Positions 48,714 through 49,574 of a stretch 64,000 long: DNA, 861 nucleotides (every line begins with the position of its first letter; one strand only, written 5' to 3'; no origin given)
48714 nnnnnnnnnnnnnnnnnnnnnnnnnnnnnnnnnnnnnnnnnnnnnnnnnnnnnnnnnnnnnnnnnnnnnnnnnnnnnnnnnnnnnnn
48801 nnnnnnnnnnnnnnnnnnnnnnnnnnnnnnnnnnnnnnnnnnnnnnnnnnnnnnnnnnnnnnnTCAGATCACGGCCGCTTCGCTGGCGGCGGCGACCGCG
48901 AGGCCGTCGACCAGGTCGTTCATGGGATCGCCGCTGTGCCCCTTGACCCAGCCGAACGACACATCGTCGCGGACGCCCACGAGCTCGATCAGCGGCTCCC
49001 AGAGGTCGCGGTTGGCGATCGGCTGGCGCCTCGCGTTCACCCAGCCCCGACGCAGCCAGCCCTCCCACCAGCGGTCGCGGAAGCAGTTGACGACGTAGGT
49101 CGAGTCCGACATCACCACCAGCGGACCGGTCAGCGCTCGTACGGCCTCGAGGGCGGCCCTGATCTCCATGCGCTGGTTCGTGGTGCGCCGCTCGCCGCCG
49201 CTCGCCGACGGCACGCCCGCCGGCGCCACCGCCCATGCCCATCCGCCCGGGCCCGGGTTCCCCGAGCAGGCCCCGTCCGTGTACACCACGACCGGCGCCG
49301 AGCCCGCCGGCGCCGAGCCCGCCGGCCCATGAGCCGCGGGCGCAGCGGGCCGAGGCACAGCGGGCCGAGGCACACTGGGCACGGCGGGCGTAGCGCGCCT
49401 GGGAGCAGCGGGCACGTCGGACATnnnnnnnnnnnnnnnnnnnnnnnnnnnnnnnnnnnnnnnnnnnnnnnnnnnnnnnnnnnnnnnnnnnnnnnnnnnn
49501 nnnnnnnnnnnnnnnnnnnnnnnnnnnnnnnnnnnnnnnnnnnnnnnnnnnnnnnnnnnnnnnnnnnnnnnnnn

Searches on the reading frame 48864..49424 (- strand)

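Call 99: search_protein_families(library=pfam, proteins=[window:48864-49424:-], max_evalue=0.00001)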
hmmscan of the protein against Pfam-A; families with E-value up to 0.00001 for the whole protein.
window:48864-49424:- (186 aa): 1 family
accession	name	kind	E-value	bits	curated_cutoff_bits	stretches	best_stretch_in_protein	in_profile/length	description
PF00075.30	RNase_H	-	2.1e-33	115.9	25.8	1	45-180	4-140/141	RNase H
